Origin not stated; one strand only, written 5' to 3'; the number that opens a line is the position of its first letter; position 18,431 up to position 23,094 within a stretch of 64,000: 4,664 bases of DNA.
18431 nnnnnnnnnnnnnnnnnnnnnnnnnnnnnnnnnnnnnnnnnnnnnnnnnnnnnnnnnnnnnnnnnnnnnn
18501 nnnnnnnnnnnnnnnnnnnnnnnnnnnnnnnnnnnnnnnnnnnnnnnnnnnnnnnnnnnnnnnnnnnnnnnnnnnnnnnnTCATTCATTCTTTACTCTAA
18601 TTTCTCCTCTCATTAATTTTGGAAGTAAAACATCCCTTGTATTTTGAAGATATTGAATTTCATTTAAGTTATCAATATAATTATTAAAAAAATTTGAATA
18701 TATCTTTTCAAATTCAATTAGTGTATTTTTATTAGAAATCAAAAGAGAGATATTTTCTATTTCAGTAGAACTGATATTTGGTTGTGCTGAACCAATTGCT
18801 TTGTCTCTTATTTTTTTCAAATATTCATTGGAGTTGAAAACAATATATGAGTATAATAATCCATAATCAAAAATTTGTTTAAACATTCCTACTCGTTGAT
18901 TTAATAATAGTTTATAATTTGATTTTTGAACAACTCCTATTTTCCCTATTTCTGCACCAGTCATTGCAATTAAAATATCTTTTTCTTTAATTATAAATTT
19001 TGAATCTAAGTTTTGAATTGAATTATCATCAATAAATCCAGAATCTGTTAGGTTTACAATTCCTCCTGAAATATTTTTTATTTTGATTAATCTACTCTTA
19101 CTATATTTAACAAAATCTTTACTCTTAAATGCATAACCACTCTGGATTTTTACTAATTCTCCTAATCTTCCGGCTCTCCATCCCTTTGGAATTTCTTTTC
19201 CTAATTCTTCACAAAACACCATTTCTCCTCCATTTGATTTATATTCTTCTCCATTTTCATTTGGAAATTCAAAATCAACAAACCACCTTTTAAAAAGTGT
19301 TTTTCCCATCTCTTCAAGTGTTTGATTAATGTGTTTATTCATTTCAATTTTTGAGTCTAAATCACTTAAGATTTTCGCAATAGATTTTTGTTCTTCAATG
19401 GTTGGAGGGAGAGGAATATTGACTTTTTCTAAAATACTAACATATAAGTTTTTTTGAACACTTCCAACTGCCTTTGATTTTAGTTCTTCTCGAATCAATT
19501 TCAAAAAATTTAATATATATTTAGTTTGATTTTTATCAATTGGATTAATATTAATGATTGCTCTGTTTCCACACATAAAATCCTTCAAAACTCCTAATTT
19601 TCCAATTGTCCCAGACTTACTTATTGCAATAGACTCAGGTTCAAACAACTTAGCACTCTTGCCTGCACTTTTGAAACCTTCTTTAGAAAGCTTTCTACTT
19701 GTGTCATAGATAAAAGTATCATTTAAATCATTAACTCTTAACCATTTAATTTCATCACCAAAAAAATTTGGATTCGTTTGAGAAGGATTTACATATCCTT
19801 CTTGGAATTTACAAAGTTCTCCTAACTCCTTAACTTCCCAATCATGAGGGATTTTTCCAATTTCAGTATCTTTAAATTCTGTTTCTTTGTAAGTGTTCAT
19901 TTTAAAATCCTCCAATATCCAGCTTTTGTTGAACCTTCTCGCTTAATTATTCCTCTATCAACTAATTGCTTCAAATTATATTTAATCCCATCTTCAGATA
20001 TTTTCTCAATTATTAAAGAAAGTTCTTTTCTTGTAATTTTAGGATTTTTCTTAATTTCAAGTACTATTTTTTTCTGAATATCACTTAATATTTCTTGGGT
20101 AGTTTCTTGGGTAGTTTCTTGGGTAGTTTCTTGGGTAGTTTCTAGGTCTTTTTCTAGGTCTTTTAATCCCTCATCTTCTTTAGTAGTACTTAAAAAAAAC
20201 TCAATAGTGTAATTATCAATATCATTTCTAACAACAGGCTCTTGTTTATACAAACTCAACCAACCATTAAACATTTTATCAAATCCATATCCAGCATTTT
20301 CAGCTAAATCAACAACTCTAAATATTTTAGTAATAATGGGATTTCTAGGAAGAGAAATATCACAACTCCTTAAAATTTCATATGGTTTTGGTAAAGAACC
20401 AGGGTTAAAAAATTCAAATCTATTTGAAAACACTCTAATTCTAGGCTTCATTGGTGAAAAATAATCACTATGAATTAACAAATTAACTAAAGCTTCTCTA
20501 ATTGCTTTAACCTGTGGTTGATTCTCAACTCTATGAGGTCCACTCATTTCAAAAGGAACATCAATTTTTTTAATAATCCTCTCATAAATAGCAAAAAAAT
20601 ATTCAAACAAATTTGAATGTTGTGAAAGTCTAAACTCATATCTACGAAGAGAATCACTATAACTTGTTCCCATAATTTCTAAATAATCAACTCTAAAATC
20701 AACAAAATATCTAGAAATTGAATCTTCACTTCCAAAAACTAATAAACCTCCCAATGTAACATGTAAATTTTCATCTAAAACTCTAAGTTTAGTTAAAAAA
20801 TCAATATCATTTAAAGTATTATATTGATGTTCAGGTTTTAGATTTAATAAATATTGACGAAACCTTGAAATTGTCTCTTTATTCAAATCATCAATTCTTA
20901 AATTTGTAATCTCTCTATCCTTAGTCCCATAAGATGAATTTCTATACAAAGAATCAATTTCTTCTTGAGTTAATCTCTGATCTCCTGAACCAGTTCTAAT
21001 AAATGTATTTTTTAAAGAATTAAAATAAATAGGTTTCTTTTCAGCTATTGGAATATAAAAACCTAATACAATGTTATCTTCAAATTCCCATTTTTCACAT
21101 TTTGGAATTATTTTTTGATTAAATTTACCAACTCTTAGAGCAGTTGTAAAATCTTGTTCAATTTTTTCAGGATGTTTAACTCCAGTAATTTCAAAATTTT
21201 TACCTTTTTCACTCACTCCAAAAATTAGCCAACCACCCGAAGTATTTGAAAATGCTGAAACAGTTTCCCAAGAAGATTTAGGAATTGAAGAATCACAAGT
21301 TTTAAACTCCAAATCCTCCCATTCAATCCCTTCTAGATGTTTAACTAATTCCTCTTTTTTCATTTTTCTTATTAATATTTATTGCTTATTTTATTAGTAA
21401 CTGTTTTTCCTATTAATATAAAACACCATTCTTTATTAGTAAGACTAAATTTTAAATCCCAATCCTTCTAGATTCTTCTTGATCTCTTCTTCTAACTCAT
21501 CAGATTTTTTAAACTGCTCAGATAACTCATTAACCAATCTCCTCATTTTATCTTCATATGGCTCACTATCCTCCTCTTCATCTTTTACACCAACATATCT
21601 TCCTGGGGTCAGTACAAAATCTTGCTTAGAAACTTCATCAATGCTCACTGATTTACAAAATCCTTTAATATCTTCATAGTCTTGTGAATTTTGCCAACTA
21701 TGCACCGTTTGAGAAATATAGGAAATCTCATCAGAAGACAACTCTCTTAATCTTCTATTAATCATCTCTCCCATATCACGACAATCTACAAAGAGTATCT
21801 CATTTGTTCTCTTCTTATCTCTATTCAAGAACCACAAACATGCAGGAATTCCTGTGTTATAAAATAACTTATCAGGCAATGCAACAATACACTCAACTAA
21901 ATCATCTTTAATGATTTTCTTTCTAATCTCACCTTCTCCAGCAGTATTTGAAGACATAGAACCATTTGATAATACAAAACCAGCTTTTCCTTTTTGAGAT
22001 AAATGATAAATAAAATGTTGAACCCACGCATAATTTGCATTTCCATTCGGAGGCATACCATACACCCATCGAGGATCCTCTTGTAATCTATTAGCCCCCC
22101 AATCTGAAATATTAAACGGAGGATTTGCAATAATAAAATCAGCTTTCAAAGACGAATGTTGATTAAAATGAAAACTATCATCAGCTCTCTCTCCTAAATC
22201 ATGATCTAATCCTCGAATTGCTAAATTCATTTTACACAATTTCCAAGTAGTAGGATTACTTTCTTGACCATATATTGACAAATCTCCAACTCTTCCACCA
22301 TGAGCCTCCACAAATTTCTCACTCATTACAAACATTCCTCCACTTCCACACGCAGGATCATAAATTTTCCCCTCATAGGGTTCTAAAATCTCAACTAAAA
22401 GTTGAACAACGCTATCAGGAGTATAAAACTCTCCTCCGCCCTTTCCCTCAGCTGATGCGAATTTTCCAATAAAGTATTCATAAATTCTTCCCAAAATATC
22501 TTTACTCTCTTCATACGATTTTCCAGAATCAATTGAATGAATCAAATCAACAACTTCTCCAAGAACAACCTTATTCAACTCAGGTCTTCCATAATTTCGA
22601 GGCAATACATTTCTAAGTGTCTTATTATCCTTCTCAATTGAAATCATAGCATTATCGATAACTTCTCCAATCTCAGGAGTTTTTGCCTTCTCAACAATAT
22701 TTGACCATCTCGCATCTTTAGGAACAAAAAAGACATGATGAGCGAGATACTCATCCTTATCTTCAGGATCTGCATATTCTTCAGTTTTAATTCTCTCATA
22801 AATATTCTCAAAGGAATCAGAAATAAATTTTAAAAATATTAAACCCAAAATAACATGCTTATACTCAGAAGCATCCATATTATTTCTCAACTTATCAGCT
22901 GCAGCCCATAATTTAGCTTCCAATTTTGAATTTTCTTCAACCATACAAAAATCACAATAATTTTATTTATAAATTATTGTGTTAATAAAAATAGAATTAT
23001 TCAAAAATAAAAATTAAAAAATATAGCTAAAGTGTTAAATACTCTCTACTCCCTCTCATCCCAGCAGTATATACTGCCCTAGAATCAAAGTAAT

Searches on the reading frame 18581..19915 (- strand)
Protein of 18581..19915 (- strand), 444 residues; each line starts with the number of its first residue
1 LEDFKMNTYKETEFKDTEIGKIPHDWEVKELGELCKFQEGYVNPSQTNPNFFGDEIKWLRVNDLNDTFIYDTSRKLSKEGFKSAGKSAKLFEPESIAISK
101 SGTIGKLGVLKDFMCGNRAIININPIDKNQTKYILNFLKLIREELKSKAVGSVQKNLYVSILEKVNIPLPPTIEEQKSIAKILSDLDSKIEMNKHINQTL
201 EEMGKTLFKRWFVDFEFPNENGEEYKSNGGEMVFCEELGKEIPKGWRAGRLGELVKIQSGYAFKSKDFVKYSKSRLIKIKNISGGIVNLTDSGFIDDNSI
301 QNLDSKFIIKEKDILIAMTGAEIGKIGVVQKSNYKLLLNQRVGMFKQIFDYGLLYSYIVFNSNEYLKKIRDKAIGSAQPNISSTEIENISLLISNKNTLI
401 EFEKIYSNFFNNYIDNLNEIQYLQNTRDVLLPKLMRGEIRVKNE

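Call 46: search_protein_families(library=pfam, proteins=[window:18581-19915:-], max_evalue=0.001)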
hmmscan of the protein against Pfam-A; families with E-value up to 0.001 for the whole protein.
window:18581-19915:- (444 aa): 1 family
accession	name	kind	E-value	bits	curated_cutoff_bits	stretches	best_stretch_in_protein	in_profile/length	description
PF01420.25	Methylase_S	-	8.2e-40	137.2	22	2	23-202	1-168/168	Type I restriction modification DNA specificity domain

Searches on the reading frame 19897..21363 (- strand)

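Call 46: search_protein_families(library=pfam, proteins=[window:19897-21363:-], max_evalue=0.001)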
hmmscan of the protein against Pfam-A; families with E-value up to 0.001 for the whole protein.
window:19897-21363:- (488 aa): 3 families
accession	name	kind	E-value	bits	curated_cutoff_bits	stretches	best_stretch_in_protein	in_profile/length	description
PF04326.19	SLFN_AlbA_2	-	2.6e-19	70.3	25.3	1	14-131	1-117/118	Schlafen, AlbA_2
PF13749.12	HATPase_c_4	-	2.5e-12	47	26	1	306-387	3-87/89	Putative ATP-dependent DNA helicase recG C-terminal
PF13412.12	HTH_24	-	8.2e-05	22.5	21.9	1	426-474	1-48/48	Winged helix-turn-helix DNA-binding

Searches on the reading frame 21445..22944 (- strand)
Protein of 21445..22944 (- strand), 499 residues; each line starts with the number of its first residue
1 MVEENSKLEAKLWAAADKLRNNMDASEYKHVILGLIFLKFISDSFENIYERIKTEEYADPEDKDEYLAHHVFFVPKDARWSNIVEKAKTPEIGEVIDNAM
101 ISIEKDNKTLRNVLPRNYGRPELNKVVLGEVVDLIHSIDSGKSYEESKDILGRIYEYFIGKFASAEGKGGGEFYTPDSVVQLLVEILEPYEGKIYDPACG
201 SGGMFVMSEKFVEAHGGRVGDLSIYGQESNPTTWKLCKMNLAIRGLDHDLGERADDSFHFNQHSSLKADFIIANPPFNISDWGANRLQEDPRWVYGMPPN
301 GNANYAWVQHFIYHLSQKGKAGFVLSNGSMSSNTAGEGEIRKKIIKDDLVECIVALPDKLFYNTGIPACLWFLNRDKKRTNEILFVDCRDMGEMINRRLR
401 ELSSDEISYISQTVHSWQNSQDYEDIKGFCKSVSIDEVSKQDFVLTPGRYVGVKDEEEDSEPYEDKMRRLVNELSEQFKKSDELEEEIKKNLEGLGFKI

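Call 46: search_protein_families(library=pfam, proteins=[window:21445-22944:-], max_evalue=0.001)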
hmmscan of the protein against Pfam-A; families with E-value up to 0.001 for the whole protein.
window:21445-22944:- (499 aa): 4 families
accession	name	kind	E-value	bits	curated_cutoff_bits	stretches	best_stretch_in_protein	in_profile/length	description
PF02384.22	N6_Mtase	-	8.2e-113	377.2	20.4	1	147-459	2-311/311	N-6 DNA Methylase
PF12161.14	HsdM_N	-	5.5e-27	95.5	24.5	1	8-134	1-134/135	HsdM N-terminal domain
PF07669.17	Eco57I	-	4.9e-05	23.9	25.3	1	259-357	67-167/171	Eco57I restriction-modification methylase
PF05175.20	MTS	-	0.00076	19.6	23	0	177-278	17-109/170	Methyltransferase small domain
